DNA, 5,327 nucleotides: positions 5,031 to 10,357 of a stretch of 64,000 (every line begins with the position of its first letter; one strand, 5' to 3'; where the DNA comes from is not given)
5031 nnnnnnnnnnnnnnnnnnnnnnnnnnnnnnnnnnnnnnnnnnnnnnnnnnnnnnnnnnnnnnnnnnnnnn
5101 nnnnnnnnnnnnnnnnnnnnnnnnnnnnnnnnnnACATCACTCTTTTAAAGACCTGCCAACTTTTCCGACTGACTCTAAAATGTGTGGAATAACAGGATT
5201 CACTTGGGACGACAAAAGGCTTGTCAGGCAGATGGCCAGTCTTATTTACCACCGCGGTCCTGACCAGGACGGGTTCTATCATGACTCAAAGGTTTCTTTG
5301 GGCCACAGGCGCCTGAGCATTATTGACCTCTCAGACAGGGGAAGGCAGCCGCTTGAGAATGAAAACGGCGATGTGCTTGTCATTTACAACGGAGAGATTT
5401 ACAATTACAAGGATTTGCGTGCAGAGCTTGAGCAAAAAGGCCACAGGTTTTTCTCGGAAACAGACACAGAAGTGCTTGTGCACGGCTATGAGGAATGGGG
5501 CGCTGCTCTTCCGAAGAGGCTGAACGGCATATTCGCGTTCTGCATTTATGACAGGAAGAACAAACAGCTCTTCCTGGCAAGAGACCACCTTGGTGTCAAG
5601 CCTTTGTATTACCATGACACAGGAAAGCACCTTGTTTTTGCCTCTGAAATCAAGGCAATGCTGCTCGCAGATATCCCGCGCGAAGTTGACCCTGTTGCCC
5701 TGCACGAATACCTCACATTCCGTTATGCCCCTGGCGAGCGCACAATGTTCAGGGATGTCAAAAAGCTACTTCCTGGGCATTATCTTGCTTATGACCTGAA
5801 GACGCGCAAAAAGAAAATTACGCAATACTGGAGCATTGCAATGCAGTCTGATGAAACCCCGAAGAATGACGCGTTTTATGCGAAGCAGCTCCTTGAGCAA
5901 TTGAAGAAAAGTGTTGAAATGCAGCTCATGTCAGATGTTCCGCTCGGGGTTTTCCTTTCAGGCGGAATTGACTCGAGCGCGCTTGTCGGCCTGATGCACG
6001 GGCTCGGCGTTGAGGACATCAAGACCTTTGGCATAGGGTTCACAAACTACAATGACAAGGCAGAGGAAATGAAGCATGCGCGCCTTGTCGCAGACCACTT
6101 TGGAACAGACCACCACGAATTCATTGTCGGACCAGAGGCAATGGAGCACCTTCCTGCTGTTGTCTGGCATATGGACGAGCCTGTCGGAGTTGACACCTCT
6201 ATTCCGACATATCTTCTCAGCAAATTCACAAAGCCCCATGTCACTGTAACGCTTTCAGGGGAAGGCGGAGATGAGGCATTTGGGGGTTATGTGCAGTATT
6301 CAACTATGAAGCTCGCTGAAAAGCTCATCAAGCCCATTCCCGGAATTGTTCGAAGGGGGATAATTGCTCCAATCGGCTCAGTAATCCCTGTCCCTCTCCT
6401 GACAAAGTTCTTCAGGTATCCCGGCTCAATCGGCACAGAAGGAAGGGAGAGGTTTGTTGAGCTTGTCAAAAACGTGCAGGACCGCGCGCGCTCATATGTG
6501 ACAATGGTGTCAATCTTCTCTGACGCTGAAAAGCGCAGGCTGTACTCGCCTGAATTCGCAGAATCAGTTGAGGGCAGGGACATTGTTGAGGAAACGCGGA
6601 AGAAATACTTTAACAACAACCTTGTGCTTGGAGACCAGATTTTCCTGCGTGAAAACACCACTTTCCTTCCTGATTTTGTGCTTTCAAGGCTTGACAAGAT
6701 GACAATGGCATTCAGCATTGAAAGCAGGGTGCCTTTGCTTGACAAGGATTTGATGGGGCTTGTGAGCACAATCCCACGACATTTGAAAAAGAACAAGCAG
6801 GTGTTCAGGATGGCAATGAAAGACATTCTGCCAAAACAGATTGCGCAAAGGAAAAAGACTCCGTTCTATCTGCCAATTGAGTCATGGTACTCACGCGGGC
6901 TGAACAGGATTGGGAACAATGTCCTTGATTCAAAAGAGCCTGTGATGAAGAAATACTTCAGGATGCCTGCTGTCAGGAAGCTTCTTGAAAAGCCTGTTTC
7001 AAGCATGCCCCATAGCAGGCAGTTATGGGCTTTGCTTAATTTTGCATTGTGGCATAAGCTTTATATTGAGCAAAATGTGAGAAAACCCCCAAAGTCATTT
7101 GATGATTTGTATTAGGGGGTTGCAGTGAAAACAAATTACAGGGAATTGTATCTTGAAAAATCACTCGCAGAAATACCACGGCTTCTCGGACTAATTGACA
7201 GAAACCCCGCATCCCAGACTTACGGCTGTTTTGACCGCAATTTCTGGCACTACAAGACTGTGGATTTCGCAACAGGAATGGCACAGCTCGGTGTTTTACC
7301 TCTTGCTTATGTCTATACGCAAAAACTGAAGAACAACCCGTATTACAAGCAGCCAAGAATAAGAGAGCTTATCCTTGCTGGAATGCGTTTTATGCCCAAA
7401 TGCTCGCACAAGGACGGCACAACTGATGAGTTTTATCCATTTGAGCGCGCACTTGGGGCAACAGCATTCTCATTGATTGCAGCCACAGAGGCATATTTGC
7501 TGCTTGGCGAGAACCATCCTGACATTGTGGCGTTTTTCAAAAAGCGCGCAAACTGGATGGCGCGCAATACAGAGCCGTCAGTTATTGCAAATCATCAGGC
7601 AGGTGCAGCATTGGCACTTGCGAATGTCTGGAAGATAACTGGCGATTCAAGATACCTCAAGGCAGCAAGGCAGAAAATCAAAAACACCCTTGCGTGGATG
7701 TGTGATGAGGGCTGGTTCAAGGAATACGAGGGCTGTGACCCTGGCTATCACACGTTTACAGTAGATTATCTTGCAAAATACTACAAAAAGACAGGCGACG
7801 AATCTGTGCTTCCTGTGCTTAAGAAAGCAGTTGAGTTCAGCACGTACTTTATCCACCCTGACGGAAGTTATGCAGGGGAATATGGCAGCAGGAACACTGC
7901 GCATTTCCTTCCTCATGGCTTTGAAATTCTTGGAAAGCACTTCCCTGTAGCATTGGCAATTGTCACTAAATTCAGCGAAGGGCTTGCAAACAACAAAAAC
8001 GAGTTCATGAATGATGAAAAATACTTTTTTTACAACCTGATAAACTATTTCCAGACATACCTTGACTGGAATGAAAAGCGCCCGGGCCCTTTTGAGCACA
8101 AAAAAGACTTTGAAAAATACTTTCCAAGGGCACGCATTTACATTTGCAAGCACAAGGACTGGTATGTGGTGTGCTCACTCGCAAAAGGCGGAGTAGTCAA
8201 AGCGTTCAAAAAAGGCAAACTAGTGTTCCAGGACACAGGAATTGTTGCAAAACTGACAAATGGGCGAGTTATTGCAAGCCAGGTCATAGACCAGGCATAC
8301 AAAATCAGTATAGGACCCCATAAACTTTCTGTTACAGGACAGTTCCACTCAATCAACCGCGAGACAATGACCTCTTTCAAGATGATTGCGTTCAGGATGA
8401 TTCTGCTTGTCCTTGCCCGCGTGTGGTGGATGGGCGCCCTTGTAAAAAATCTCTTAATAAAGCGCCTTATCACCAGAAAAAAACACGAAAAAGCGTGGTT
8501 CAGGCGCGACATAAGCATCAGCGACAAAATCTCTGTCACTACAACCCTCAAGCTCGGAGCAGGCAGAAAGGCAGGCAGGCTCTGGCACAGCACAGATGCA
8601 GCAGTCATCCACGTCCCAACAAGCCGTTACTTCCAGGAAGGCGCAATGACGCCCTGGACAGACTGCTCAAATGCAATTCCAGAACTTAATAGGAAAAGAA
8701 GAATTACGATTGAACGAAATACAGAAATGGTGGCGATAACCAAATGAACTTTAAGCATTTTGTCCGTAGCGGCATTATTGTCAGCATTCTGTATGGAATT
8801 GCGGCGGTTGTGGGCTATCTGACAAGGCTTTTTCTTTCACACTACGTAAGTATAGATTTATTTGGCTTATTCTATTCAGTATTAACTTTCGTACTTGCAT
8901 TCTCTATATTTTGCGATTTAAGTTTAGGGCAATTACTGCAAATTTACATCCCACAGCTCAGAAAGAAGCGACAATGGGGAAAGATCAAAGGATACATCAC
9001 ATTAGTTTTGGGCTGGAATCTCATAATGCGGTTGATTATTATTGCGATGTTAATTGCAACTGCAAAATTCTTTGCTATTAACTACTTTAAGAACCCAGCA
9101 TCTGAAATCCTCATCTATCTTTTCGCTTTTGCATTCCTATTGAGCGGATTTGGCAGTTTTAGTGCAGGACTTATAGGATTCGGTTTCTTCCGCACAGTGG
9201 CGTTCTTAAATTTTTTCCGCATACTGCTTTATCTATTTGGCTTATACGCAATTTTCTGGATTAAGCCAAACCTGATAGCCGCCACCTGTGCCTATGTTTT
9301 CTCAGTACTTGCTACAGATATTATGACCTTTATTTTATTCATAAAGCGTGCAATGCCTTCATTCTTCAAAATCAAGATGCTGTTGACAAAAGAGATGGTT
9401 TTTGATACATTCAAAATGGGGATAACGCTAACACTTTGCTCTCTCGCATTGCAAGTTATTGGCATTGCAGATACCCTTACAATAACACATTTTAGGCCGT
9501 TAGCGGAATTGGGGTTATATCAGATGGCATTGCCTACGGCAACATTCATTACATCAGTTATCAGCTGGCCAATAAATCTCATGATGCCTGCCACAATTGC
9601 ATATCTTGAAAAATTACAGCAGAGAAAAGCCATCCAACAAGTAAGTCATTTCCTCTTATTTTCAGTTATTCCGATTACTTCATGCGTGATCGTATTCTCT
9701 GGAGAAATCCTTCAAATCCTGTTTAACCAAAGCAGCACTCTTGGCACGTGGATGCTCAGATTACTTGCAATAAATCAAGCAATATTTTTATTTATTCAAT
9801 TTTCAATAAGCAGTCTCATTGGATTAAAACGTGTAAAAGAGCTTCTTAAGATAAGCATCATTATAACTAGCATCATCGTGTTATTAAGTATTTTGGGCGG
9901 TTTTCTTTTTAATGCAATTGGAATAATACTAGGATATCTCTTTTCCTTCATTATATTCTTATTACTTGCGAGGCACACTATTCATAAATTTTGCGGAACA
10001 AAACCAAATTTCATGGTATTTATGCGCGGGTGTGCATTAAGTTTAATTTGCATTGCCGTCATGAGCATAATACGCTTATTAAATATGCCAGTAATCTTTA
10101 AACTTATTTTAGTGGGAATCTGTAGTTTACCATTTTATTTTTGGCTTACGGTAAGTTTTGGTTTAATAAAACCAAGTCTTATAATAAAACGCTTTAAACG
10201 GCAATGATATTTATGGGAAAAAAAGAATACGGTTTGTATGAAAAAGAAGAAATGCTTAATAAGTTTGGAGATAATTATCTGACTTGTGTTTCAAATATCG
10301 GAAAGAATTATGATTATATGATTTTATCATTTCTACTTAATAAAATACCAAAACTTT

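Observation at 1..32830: About 33-kb glycosylation island built from repeated GT2 plus GT-C modules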

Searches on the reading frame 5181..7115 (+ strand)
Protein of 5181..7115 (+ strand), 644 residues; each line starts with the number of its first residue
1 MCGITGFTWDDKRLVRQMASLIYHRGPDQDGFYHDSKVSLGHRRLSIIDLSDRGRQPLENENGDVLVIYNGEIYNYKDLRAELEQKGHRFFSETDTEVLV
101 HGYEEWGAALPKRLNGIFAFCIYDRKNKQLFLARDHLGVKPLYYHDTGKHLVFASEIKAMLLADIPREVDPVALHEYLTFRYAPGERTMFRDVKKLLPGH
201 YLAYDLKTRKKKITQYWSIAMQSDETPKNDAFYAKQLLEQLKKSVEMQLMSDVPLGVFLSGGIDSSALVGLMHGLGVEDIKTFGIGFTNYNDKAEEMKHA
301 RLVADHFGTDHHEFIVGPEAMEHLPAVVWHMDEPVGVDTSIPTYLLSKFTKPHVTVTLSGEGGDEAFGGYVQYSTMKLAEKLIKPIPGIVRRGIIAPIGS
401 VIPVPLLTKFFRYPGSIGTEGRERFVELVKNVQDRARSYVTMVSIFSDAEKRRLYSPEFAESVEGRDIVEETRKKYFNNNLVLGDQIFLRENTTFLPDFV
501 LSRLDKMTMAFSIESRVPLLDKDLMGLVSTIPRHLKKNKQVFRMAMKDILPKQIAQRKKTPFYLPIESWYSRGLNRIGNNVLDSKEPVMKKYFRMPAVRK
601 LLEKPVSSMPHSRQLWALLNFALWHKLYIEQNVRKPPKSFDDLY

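Call 3: search_protein_families(library=pfam, proteins=[window:5181-7115:+], max_evalue=0.01)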
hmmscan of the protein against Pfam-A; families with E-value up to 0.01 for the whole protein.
window:5181-7115:+ (644 aa): 5 families
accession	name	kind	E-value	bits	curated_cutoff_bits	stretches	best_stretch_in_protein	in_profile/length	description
PF00733.27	Asn_synthase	-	2.8e-82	277.6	21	1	237-626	2-354/354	Asparagine synthase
PF13537.11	GATase_7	-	3.6e-47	159.8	25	1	42-161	1-122/123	Glutamine amidotransferase domain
PF13522.11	GATase_6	-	2.4e-43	147.7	27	1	27-156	1-130/130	Glutamine amidotransferase domain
PF12481.13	DUF3700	-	6.3e-05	23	27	1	112-157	127-173/228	Aluminium induced protein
PF02540.23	NAD_synthase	-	0.00029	20.5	21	1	235-317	3-82/242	NAD synthase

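Call 17: find_encoding_contigs(protein=window:5181-7115:+, flank=10000, max_places=4)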
Protein window:5181-7115:+ (644 aa): no gene with exactly this product is on record in the collection.

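Call 45: search_protein_families(library=ncbifam, proteins=[window:5181-7115:+], max_evalue=0.0001)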
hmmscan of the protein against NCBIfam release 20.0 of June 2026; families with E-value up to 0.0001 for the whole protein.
window:5181-7115:+ (644 aa): 9 families
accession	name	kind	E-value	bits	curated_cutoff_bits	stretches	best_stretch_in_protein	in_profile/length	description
TIGR03108.1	eps_aminotran_1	hypoth_equivalog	6.1e-149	497.6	816.9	1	1-622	1-622/628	XrtA/PEP-CTERM system amidotransferase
TIGR01536.1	asn_synth_AEB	equivalog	2.8e-145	485.2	267.1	1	2-562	1-517/517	asparagine synthase (glutamine-hydrolyzing)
TIGR03104.1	trio_amidotrans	equivalog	9.9e-130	433.5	570.1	2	1-380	1-390/589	N-acetylglutaminylglutamine amidotransferase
NF006949.0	PRK09431.1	equivalog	1.1e-99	334.5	499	3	1-161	1-166/554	asparagine synthase B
NF033535.1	lass_lactam_cya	exception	2.5e-78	264.3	525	2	2-367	2-376/668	lasso peptide isopeptide bond-forming cyclase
NF033561.1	macrolact_Ik_Al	subfamily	2.8e-18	65.8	300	1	122-367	85-331/561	albusnodin/ikarugamycin family macrolactam cyclase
TIGR01134.1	purF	equivalog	3e-13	49.9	350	1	36-173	64-213/432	amidophosphoribosyltransferase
TIGR01135.1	glmS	equivalog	3.1e-13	49.1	418.05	1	51-161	80-198/607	glutamine--fructose-6-phosphate transaminase (isomerizing)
NF001484.0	PRK00331.1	subfamily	5.3e-13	48.2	381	1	38-161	67-199/601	isomerizing glutamine--fructose-6-phosphate transaminase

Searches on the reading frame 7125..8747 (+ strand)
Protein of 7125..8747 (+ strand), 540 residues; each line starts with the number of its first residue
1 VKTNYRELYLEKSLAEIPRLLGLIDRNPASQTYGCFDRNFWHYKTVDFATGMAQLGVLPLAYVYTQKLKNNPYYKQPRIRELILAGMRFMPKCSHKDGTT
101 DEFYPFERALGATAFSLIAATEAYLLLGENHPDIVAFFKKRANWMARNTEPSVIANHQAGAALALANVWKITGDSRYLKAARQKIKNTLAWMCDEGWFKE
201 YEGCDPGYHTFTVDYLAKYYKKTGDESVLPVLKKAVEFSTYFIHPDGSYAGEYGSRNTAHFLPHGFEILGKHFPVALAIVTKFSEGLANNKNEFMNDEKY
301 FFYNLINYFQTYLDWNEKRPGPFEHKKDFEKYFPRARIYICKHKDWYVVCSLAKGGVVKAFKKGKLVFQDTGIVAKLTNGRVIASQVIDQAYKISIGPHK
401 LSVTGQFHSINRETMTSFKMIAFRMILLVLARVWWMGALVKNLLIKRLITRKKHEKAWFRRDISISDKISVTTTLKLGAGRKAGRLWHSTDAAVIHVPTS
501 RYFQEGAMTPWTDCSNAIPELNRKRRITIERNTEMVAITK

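Call 3: search_protein_families(library=pfam, proteins=[window:7125-8747:+], max_evalue=0.01)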
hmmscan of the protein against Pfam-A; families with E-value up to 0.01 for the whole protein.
window:7125-8747:+ (540 aa): 2 families
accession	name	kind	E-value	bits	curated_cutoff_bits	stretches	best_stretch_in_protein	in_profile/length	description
PF07944.18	Beta-AFase-like_GH127_cat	-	0.00049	19.6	24.9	1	137-191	156-210/376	Beta-L-arabinofuranosidase, GH127 catalytic domain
PF19805.5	DUF6288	-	0.00086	19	26.3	1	172-256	127-210/402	Family of unknown function (DUF6288)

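Call 11: search_protein_families(library=ncbifam, proteins=[window:7125-8747:+], max_evalue=0.01)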
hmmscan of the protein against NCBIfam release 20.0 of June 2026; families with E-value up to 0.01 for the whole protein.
window:7125-8747:+ (540 aa): 0 families

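Call 45: search_protein_families(library=ncbifam, proteins=[window:7125-8747:+], max_evalue=0.0001)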
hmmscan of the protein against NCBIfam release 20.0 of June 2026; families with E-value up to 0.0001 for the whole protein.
window:7125-8747:+ (540 aa): 0 families

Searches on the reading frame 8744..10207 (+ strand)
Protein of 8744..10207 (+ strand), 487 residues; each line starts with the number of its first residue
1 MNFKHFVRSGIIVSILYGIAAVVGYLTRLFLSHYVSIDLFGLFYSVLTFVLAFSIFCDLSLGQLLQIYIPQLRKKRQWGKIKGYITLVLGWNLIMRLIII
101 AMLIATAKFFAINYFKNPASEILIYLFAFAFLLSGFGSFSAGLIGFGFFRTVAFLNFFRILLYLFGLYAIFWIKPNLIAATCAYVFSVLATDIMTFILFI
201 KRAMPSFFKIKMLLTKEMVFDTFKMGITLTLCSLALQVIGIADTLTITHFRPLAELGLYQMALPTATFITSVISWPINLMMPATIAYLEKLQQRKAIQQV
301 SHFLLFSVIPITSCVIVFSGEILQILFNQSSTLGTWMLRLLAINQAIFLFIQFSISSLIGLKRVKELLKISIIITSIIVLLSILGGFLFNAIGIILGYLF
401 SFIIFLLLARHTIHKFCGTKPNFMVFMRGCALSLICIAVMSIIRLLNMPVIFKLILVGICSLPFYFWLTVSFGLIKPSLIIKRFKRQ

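Call 3: search_protein_families(library=pfam, proteins=[window:8744-10207:+], max_evalue=0.01)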
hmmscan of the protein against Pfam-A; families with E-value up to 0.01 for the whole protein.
window:8744-10207:+ (487 aa): 1 family
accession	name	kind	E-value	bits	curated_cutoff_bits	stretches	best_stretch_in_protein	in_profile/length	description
PF01943.22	Polysacc_synt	-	1.6e-14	54.4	28.2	1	7-278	2-263/274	Polysaccharide biosynthesis protein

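Call 45: search_protein_families(library=ncbifam, proteins=[window:8744-10207:+], max_evalue=0.0001)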
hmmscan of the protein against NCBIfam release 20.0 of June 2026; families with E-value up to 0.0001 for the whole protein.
window:8744-10207:+ (487 aa): 0 families
